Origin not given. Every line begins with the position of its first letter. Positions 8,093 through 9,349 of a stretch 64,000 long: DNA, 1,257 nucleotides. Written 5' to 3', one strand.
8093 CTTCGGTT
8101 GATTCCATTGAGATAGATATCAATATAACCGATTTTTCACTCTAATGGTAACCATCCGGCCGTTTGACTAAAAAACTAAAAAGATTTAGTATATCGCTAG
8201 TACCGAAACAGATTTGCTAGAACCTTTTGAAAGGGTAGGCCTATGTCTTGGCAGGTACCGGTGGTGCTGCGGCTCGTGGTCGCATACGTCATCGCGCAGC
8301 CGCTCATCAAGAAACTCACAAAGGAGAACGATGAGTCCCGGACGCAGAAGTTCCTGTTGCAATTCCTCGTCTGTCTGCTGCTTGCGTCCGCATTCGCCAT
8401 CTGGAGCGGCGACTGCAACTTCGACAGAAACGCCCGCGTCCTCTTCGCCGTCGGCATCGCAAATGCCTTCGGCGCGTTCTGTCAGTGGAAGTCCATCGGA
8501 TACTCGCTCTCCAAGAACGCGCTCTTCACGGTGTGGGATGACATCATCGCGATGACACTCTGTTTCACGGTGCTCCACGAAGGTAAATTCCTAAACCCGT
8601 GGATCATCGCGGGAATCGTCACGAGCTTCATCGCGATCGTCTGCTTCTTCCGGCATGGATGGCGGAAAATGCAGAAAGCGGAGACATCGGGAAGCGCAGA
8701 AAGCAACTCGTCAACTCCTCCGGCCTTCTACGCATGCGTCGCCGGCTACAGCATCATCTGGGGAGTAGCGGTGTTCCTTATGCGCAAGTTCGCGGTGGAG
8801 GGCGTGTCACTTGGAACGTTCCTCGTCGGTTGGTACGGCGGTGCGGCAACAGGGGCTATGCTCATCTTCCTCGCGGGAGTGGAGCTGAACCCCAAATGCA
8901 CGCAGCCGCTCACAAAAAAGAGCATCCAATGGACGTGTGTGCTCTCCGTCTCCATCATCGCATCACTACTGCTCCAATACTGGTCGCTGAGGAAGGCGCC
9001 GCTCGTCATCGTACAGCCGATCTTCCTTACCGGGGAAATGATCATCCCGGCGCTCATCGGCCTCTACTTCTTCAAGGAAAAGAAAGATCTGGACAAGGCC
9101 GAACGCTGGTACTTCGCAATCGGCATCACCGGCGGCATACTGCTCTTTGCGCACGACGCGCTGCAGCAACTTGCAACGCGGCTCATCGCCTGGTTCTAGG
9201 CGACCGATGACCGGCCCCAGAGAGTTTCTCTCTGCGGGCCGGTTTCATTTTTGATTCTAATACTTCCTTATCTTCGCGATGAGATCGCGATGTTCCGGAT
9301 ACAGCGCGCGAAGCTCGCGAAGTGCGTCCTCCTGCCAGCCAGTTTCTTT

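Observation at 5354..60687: Dispersed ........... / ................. palindromic element family, including a tandem array at 24492-24677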

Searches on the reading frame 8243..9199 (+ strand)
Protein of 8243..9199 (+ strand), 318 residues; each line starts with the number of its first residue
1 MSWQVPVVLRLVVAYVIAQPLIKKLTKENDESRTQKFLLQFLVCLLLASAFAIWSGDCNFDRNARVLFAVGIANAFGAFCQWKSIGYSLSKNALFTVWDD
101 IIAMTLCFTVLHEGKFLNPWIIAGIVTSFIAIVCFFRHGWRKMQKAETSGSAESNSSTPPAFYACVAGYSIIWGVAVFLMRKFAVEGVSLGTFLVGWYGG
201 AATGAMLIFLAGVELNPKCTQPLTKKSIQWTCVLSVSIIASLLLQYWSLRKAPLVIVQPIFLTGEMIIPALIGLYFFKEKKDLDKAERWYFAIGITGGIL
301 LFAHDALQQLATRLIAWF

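Call 92: search_protein_families(library=pfam, proteins=[window:8243-9199:+], max_evalue=0.00001)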
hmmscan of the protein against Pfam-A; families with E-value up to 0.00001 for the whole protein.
window:8243-9199:+ (318 aa): 0 families
